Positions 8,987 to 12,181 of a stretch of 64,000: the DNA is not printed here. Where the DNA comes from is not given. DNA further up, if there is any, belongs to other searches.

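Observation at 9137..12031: Covalently duplicated PilB/GspE secretion ATPase (two complete motor modules in one 964-aa polypeptide)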

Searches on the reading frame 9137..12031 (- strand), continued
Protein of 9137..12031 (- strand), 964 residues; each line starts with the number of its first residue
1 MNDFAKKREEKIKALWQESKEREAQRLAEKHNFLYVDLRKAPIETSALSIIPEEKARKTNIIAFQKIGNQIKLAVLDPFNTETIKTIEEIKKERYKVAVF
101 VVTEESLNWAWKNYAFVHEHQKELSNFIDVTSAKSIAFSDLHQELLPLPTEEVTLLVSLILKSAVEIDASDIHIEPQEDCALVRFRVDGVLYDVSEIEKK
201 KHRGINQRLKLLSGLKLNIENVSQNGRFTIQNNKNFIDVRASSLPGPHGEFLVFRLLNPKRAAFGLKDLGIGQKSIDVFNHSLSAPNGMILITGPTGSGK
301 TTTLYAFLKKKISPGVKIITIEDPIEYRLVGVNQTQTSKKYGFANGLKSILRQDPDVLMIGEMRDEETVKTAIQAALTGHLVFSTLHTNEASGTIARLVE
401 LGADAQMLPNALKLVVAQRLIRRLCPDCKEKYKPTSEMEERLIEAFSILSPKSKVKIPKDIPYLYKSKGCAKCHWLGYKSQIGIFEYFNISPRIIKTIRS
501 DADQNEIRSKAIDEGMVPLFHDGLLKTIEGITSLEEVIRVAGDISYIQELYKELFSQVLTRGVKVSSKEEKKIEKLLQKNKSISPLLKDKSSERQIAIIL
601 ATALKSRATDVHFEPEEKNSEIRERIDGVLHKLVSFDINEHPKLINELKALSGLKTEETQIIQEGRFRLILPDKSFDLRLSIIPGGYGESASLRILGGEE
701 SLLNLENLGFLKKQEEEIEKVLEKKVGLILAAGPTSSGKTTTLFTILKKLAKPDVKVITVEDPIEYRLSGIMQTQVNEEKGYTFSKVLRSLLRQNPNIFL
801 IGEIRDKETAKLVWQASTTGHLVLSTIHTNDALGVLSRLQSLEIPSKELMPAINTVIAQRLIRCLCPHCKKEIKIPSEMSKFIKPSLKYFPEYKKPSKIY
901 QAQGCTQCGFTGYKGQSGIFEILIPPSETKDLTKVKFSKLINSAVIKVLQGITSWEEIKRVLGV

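Call 37: predict_structure(alignment_id=A1)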
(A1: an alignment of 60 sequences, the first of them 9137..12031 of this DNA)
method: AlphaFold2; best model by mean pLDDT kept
length: 964 residues; sequences in the alignment: 60
mean_pLDDT: 86.3   pTM: 0.50
mean pLDDT of the five models: 86.3, 85.8, 85.1, 84.4, 82.3
residues with pLDDT >= 90: 392; 70-90: 521; 50-70: 37; < 50: 14
segments of 3 or more residues with pLDDT < 50: 119-124, 554-560
pLDDT, mean of each block of 10 residues (from residue 1): 65 78 81 87 84 88 89 89 88 89 88 69 64 87 90 91 92 92 92 91 91 86 86 87 88 88 85 89 93 90 92 91 84 85 90 93 92 94 93 92 90 95 94 88 77 77 92 89 93 88 83 87 92 92 66 48 83 87 86 92 89 92 89 91 90 79 80 81 86 75 78 90 89 87 89 85 73 75 80 85 89 88 92 88 81 90 93 91 91 91 89 91 80 80 94 93 86
secondary structure, 60 per line:
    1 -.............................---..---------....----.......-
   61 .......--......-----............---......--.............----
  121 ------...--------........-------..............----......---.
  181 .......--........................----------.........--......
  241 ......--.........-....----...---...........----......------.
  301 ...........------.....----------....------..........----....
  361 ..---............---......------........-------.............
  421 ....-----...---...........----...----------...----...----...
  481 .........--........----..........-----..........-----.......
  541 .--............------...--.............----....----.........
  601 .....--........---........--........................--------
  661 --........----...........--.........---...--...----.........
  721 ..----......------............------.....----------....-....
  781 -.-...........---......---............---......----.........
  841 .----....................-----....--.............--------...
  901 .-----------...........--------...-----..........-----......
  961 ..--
elements in order (helices of 4 or more, strands of 3 or more residues): H2-30 H45-48 H53-59 E61-67 E70-75 H81-92 E96-101 H104-116 E127-129 H138-145 H153-166 E171-176 E180-187 E190-198 H199-213 E224-232 E235-246 E249-257 H259-262 H273-283 E288-293 H300-311 E318-322 E333-336 H343-352 E357-362 H366-377 E381-386 H393-400 H408-411 E412-424 E430-432 H436-446 E464-466 E478-489 H492-499 H504-513 H519-528 H534-541 H544-555 E562-564 H567-579 H584-587 H592-605 E608-615 E619-626 E629-637 H638-652 E663-670 E675-685 E688-696 H712-722 E727-732 H739-750 E757-761 E772-775 H784-794 E798-803 H807-818 E822-827 H832-841 H846-852 E853-865 E871-874 H877-889 E898-901 E913-923 H940-949 H955-962

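Call 44: fold_search(model_id=the predicted structure, library=pdb)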
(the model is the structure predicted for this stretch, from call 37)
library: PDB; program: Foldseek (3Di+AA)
matches with E <= 10: 1834; with E <= 0.001: 367
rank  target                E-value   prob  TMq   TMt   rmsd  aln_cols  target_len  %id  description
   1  4pht_B                8.6e-43  1.00  0.27  0.58  25.0       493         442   36  ATPase GspE in complex with the cytoplasmic domain of GspL from the Vibrio vulnificus type II Secretion system (released 2014-11-26)
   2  4pht_C                1.1e-42  1.00  0.27  0.58  24.9       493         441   36  ATPase GspE in complex with the cytoplasmic domain of GspL from the Vibrio vulnificus type II Secretion system (released 2014-11-26)
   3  4pht_A                1.7e-42  1.00  0.27  0.58  25.2       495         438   36  ATPase GspE in complex with the cytoplasmic domain of GspL from the Vibrio vulnificus type II Secretion system (released 2014-11-26)
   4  5tsh_E                1.1e-41  1.00  0.37  0.88   3.2       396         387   41  PilB from Geobacter metallireducens bound to AMP-PNP (released 2017-05-17)
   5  5oiu_B                5.2e-41  1.00  0.38  0.91   2.3       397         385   38  Crystal structure of PilF type IV pilus assembly ATPase from Thermus thermophilus (released 2018-08-08)
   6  5it5_A                3.3e-40  1.00  0.37  0.90   3.1       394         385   38  Thermus thermophilus PilB core ATPase region (released 2016-10-19)
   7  5zfr_B                4.1e-40  1.00  0.36  0.84   3.6       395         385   39  Crystal structure of PilB, an extension ATPase motor of Type IV pilus, from Geobacter sulfurreducens (released 2018-09-19)
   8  5tsh_C                5.1e-40  1.00  0.37  0.91   2.7       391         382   41  PilB from Geobacter metallireducens bound to AMP-PNP (released 2017-05-17)
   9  5tsh_F                5.4e-40  1.00  0.37  0.90   3.2       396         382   40  PilB from Geobacter metallireducens bound to AMP-PNP (released 2017-05-17)
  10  5zfr_C                6.4e-40  1.00  0.34  0.79   5.3       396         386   40  Crystal structure of PilB, an extension ATPase motor of Type IV pilus, from Geobacter sulfurreducens (released 2018-09-19)
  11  5oiu_C                9.9e-40  1.00  0.35  0.80   4.9       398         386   38  Crystal structure of PilF type IV pilus assembly ATPase from Thermus thermophilus (released 2018-08-08)
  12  5tsg_B                1.4e-39  1.00  0.37  0.90   2.7       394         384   40  PilB from Geobacter metallireducens bound to ADP (released 2017-05-17)
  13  1p9w                  1.8e-39  1.00  0.34  0.79   5.4       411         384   41  Crystal Structure of Vibrio cholerae putative NTPase EpsE (released 2003-10-14)
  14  5tsh_D                1.9e-39  1.00  0.33  0.78   5.3       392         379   40  PilB from Geobacter metallireducens bound to AMP-PNP (released 2017-05-17)
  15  5zfr_A                2.2e-39  1.00  0.37  0.90   3.2       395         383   39  Crystal structure of PilB, an extension ATPase motor of Type IV pilus, from Geobacter sulfurreducens (released 2018-09-19)
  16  5tsh_A                6.7e-39  1.00  0.36  0.89   3.2       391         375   40  PilB from Geobacter metallireducens bound to AMP-PNP (released 2017-05-17)
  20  5tsh_B                5.6e-38  1.00  0.33  0.77   5.7       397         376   40  PilB from Geobacter metallireducens bound to AMP-PNP (released 2017-05-17)
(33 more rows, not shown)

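Call 45: find_encoding_contigs(protein=P0077, flank=10000, max_places=1)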
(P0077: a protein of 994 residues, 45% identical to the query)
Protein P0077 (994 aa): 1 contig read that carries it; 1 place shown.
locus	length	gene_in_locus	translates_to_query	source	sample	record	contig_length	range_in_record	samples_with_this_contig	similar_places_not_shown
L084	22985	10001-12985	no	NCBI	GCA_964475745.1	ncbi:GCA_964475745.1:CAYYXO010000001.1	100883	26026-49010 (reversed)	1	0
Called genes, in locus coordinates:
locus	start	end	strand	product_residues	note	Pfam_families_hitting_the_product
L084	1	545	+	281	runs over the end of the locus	PF05822:UMPH-1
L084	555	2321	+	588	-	PF01411:tRNA-synt_2c, PF07973:tRNA_SAD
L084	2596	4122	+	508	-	PF12072:RNase_Y_N, PF00013:KH_1, PF08668:HDOD (faint), PF01966:HD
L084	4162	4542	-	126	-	PF08378:NERD (weak), PF02021:UPF0102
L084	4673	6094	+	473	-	PF01336:tRNA_anti-codon, PF00152:tRNA-synt_2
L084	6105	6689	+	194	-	PF00334:NDK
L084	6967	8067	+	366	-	PF00764:Arginosuc_synth (faint), PF02540:NAD_synthase (weak), PF02568:ThiI (faint), PF03054:tRNA_Me_trans, PF06508:QueC (weak), PF20259:tRNA_Me_trans_M, PF20258:tRNA_Me_trans_C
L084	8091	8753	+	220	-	PF00590:TP_methylase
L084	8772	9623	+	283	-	PF01063:Aminotran_4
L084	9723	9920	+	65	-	-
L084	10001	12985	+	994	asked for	PF25199:nSTAND_NTPase5 (faint), PF00437:T2SSE, PF00225:Kinesin (faint), PF12775:AAA_7 (faint), PF13604:AAA_30 (faint), PF13173:AAA_14 (faint), PF13401:AAA_22 (faint), PF00437:T2SSE, +2 more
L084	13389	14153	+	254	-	PF13462:Thioredoxin_4 (weak), PF01323:DSBA (weak)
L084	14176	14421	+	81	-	PF00462:Glutaredoxin, PF13417:GST_N_3 (weak)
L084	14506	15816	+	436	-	PF02689:Herpes_Helicase (weak), PF05970:PIF1, PF13245:AAA_19, PF13604:AAA_30, PF01443:Viral_helicase1 (faint), PF13538:UvrD_C_2 (weak)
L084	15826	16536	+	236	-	PF03104:DNA_pol_B_exo1 (weak), PF13482:RNase_H_2, PF10108:DNA_pol_B_exo2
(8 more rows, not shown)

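Call 46: find_encoding_contigs(protein=P0073, flank=10000, max_places=1)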
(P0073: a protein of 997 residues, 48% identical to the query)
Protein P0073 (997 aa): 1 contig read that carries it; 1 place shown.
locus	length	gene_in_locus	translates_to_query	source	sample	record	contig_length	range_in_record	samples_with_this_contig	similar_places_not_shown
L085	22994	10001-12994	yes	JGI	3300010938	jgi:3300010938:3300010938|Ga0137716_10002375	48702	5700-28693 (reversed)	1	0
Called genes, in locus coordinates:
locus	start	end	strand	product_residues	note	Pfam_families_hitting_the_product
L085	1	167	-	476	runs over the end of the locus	PF00478:IMPDH, PF00571:CBS, PF00977:His_biosynth (faint), PF01070:FMN_dh, PF03060:NMO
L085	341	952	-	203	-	-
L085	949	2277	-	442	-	PF04932:Wzy_C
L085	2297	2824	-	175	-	-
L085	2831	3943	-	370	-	PF01490:Aa_trans, PF03222:Trp_Tyr_perm (weak)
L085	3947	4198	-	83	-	PF16325:Peptidase_U32_C (weak)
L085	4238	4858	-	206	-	PF18306:LDcluster4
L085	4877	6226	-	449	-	PF00753:Lactamase_B, PF23023:Anti-Pycsar_Apyc1 (weak), PF12706:Lactamase_B_2, PF16661:Lactamase_B_6, PF10996:Beta-Casp, PF07521:RMMBL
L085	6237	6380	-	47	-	-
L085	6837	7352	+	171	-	PF00293:NUDIX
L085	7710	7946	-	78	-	-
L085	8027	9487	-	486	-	PF01139:RtcB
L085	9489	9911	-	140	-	PF01951:Archease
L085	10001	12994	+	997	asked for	PF05157:MshEN, PF01637:ATPase_2 (faint), PF00437:T2SSE, PF13191:AAA_16 (faint), PF20720:nSTAND3 (faint), PF25199:nSTAND_NTPase5 (faint), PF13173:AAA_14 (faint), PF00437:T2SSE, +2 more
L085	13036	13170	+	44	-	-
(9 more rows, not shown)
